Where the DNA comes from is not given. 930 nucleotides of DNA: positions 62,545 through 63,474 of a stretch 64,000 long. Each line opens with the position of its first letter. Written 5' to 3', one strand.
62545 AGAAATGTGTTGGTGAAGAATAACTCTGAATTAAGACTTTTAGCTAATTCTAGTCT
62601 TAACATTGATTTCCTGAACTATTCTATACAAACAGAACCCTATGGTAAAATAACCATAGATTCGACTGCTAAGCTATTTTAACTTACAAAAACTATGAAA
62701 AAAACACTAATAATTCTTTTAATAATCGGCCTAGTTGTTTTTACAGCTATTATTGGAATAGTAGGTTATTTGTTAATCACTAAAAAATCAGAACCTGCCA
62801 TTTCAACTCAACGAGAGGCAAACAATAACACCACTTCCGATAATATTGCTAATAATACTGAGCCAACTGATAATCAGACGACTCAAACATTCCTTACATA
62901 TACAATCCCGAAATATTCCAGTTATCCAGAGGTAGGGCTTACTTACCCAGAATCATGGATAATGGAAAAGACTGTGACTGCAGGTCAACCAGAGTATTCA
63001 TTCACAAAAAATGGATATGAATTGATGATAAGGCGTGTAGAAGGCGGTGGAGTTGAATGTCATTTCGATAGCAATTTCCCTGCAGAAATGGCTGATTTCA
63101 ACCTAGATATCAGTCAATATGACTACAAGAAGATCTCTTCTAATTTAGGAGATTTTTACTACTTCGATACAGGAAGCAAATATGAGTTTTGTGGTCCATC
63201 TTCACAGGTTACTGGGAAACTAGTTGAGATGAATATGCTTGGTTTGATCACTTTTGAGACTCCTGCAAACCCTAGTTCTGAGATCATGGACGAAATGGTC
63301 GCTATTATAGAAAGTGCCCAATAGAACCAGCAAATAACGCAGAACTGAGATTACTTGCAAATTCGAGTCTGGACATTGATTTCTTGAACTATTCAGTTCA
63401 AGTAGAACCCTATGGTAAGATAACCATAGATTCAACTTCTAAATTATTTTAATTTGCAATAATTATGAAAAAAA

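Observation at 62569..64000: Cassette duplication: the tail of the M23 peptidase gene plus a paralogous small secreted-protein gene are repeated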

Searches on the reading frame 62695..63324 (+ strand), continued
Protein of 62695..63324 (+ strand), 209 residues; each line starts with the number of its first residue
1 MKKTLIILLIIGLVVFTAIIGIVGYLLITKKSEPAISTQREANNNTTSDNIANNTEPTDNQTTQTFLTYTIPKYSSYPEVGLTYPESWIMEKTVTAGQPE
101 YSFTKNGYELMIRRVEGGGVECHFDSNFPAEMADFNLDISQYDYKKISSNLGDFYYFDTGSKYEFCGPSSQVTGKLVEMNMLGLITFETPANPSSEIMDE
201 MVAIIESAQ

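Call 50: search_protein_families(library=pfam, proteins=[P0007, P0008, P0009, P0013, P0016, P0028, P0029, P0037, P0098, P0145], max_evalue=0.01)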
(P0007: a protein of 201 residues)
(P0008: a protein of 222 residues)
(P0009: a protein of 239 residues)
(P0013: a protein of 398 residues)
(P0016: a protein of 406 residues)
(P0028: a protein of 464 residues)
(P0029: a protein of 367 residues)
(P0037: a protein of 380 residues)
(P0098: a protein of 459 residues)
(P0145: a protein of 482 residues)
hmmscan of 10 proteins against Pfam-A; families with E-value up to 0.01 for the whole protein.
P0007 (201 aa): 1 family
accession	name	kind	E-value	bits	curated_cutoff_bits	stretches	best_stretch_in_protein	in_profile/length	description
PF18933.6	PsbP_2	-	0.00014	22.3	27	1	31-94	26-88/184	PsbP-like protein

P0008 (222 aa): 0 families

P0009 (239 aa): 0 families

P0013 (398 aa): 0 families

P0016 (406 aa): 1 family
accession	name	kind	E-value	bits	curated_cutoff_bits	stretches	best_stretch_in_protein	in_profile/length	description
PF18933.6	PsbP_2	-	4.6e-05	23.9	27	1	87-160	30-105/184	PsbP-like protein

P0028 (464 aa): 0 families

P0029 (367 aa): 1 family
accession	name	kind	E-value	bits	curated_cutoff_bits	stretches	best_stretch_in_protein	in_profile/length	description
PF14296.11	O-ag_pol_Wzy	-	0.0061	15.7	26.6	1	39-109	245-315/468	O-antigen polysaccharide polymerase Wzy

P0037 (380 aa): 0 families

P0098 (459 aa): 2 families
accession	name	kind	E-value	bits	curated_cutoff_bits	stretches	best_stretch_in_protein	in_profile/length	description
PF18933.6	PsbP_2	-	2.4e-06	28.2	27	0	169-208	29-68/184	PsbP-like protein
PF10502.14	Peptidase_S26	-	0.00049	20.5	22.9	1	42-105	6-69/168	Signal peptidase, peptidase S26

P0145 (482 aa): 1 family
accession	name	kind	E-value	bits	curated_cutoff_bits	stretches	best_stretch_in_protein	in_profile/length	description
PF10648.15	Gmad2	-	0.00018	22.2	25.7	1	232-309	10-80/86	Immunoglobulin-like domain of bacterial spore germination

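Call 53: search_protein_families(library=pfam, alignment_id=A3, max_evalue=0.01)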
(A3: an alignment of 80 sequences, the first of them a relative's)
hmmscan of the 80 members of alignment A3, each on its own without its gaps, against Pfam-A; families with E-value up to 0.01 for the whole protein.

A. member 1, P0001 (217 aa): 1 family
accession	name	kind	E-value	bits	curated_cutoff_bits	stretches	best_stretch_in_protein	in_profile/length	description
PF18933.6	PsbP_2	-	1.6e-06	28.7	27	1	61-141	34-112/184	PsbP-like protein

B. families by the number of members that match (of 80 scanned): 9 families
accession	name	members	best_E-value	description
PF18933.6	PsbP_2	3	1.6e-06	PsbP-like protein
PF12698.13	ABC2_membrane_3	1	0.00015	ABC-2 family transporter protein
PF07245.16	Phlebovirus_G2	1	0.0021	Phlebovirus glycoprotein G2 fusion domain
PF21827.1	New_glue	1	0.0028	New glue protein family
PF12685.13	SpoIIIAH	1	0.0031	SpoIIIAH-like protein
PF17870.6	Insulin_TMD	1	0.0039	Insulin receptor trans-membrane segment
PF25184.1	YxzE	1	0.0058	YxzE-like putative bacteriocin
PF05050.19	Methyltransf_21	1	0.0072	Methyltransferase FkbM domain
PF08762.16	CRPV_capsid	1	0.0086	CRPV capsid protein like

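Call 54: find_encoding_contigs(protein=P0009, flank=5000, max_places=3)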
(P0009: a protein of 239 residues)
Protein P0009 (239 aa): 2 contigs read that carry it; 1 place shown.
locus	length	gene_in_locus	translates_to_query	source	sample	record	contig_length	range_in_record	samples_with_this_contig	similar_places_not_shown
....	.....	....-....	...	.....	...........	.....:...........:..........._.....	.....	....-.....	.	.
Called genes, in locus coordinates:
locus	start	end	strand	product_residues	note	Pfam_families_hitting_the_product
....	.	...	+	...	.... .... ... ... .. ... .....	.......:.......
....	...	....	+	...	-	-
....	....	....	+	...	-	-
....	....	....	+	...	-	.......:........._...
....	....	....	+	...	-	-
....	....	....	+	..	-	-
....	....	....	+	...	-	-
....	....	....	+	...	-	-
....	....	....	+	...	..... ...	-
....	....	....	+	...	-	-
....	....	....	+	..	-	-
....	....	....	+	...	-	-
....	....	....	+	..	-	-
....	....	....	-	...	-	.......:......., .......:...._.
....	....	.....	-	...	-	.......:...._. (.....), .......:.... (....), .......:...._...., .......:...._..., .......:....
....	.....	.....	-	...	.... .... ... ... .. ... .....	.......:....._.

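Call 55: find_encoding_contigs(protein=P0011, flank=5000, max_places=3)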
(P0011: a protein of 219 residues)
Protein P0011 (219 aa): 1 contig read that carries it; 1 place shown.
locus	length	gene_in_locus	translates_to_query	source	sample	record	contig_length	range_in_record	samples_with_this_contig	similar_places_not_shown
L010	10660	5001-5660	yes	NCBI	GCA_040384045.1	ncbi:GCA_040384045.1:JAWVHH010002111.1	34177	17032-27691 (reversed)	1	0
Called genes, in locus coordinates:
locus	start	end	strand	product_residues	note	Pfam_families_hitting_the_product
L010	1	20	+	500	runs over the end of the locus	PF02874:ATP-synt_ab_N, PF00006:ATP-synt_ab, PF00306:ATP-synt_ab_C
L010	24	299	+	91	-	-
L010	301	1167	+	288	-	PF00231:ATP-synt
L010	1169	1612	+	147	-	-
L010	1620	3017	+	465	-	PF02874:ATP-synt_ab_N, PF00006:ATP-synt_ab, PF22919:ATP-synt_VA_C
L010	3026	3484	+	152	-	PF02823:ATP-synt_DE_N, PF00401:ATP-synt_DE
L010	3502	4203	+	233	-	PF01743:PolyA_pol, PF12627:PolyA_pol_RNAbd (weak)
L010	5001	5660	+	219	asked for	-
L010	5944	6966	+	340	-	PF02646:RmuC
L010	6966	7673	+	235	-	-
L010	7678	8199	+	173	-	PF01936:NYN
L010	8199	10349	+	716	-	-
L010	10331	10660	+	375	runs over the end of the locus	-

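Call 59: predict_structure(alignment_id=A3)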
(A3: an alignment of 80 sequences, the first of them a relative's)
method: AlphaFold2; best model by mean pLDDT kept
length: 217 residues; sequences in the alignment: 80
mean_pLDDT: 89.3   pTM: 0.70
mean pLDDT of the five models: 89.3, 88.7, 88.5, 88.2, 88.0
residues with pLDDT >= 90: 172; 70-90: 13; 50-70: 19; < 50: 13
segments of 3 or more residues with pLDDT < 50: 49-57
pLDDT, mean of each block of 10 residues (from residue 1): 92 98 92 62 51 48 81 96 98 95 97 97 95 95 97 98 91 97 98 96 97 96
secondary structure, 60 per line:
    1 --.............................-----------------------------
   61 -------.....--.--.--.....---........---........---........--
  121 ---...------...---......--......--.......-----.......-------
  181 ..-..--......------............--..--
elements in order: H3-31 E68-72 E81-85 E89-96 E100-107 E111-118 E124-126 E139-141 E147-152 E155-161 E167-173 E188-193 H200-211

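Call 62: fold_search(model_id=the predicted structure, library=pdb)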
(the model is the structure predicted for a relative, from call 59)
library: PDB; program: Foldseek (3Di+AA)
matches with E <= 10: 461; with E <= 0.001: 0
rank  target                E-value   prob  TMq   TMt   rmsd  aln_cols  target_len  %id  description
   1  2b4e                  1.4e-01  0.21  0.17  0.11  13.9       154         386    8  Crystal Structure of Murine Coronin-1: monoclinic form (released 2005-12-06)
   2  3ctt                  1.8e-01  0.14  0.19  0.07  12.5       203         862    6  Crystal complex of N-terminal Human Maltase-Glucoamylase with Casuarine (released 2009-02-24)
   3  6xux                  2.1e-01  0.10  0.17  0.06  15.4       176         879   11  Crystal structure of Megabody Mb-Nb207-cYgjK_NO (released 2021-01-13)
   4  4fhm_B                2.5e-01  0.09  0.14  0.04  17.7       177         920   11  Nup37-Nup120(aa1-961) complex from Schizosaccharomyces pombe (released 2012-09-26)
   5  6nkq_C                3.9e-01  0.11  0.14  0.17  13.8       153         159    9  The structure of bovine beta-lactoglobulin in novel crystals grown at pH 3.8 (released 2019-01-23)
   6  1dv9_MODEL_1_A        3.9e-01  0.08  0.14  0.16  15.6       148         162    9  STRUCTURAL CHANGES ACCOMPANYING PH-INDUCED DISSOCIATION OF THE B-LACTOGLOBULIN DIMER (released 2000-02-09)
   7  8c29_O                4.3e-01  0.04  0.11  0.12  17.8       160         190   10  Cryo-EM structure of photosystem II C2S2 supercomplex from Norway spruce (Picea abies) at 2.8 Angstrom resolution (released 2023-07-26)
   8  7ena_q                4.6e-01  0.06  0.15  0.07  21.0       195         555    8  TFIID-based PIC-Mediator holo-complex in pre-assembled state (pre-hPIC-MED) (released 2021-05-26)
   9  3d8m                  4.8e-01  0.12  0.15  0.20  20.6       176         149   11  Crystal structure of a chimeric receptor binding protein from lactococcal phages subspecies TP901-1 and p2 (released 2009-04-14)
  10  2aq5                  4.8e-01  0.12  0.17  0.10  14.1       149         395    9  Crystal Structure of Murine Coronin-1 (released 2005-12-06)
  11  7xoi_A                4.8e-01  0.08  0.17  0.11  15.9       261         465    7  Aspergillus sojae alpha-glucosidase AsojAgdL in complex with trehalose (released 2022-06-15)
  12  4i3b_A                4.8e-01  0.08  0.12  0.17  13.9       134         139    7  Crystal structure of fluorescent protein UnaG wild type (released 2013-06-19)
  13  9n78_LS               5.1e-01  0.10  0.15  0.10  16.4       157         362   10  SSU processome maturation and disassembly, State L (released 2025-11-05)
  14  6nkq_B                5.4e-01  0.10  0.16  0.18  13.8       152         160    9  The structure of bovine beta-lactoglobulin in novel crystals grown at pH 3.8 (released 2019-01-23)
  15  7n84_a                5.4e-01  0.08  0.14  0.04  14.5       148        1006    8  Double nuclear outer ring from the isolated yeast NPC (released 2022-01-26)
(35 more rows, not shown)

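Call 70: find_encoding_contigs(protein=P0010, flank=5000, max_places=3)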
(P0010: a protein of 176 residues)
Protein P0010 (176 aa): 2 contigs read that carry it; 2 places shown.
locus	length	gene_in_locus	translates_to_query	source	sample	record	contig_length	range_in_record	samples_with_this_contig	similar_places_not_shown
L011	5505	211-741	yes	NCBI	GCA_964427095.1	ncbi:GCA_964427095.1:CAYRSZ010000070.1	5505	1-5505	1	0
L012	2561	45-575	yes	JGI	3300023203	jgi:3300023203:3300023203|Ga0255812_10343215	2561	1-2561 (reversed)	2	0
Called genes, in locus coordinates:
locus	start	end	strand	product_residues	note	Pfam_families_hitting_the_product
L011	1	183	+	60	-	?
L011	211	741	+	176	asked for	-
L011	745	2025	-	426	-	PF00817:IMS, PF11799:IMS_C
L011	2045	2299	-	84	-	-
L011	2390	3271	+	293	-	PF24400:DUF7544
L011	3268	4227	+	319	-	PF01745:IPT (weak), PF01715:IPPT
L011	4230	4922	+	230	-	PF05496:RuvB_N, PF00158:Sigma54_activat (faint), PF07724:AAA_2 (weak), PF07728:AAA_5 (weak), PF13173:AAA_14, PF00004:AAA, PF00910:RNA_helicase (weak), PF16193:AAA_assoc_2 (weak), +3 more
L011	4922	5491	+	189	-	PF16193:AAA_assoc_2, PF12002:MgsA_C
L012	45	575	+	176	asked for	-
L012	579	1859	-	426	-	PF00817:IMS, PF11799:IMS_C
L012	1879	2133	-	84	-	-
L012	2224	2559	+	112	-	?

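Call 71: find_encoding_contigs(protein=P0012, flank=5000, max_places=3)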
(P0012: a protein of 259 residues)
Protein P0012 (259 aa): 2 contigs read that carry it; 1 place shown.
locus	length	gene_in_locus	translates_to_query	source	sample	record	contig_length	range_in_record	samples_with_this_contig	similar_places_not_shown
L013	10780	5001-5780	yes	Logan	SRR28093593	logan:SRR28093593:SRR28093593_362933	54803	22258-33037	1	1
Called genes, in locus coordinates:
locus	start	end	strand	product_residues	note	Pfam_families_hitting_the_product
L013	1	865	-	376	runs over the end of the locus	PF00004:AAA, PF07724:AAA_2, PF07728:AAA_5, PF13401:AAA_22 (weak), PF22667:Lon_lid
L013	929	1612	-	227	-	PF01386:Ribosomal_L25p, PF14693:Ribosomal_TL5_C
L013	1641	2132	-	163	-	PF13083:KH_KhpA-B (weak), PF01424:R3H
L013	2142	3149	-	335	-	PF02096:60KD_IMP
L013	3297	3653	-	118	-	-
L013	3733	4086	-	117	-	-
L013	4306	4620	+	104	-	-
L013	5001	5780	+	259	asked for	-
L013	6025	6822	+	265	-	-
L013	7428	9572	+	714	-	PF13426:PAS_9 (faint), PF00512:HisKA (weak), PF02518:HATPase_c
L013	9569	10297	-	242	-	PF00156:Pribosyltran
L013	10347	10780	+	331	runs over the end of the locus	PF00149:Metallophos, PF12850:Metallophos_2 (faint)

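Call 75: search_protein_families(library=ncbifam, proteins=[window:62695-63321:+, L001:3682-4332:+], max_evalue=0.01)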
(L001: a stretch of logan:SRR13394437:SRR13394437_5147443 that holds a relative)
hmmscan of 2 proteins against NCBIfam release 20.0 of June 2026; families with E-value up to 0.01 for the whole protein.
window:62695-63321:+ (209 aa): 1 family
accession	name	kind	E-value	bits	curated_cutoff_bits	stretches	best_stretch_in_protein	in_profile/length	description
NF006283.1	PRK08455.1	equivalog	0.00014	21.5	187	1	2-67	15-81/182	flagellar basal body-associated protein FliL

L001:3682-4332:+ (217 aa): 0 families

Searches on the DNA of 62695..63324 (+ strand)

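Call 73: search_rna_families(source=L001, threshold=evalue, max_evalue=1)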
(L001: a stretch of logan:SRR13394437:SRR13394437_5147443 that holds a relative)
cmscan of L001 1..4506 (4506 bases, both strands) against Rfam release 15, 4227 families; matches with E-value up to 1: 2.
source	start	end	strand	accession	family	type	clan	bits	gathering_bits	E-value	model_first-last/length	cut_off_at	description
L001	4454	4506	-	RF00005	tRNA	Gene; tRNA;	CL00001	32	29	0.00061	19-71/71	5'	tRNA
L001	681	771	-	RF02956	DUF2693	Gene; sRNA;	-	22.4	81.3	0.3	1-165/165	no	DUF2693 RNA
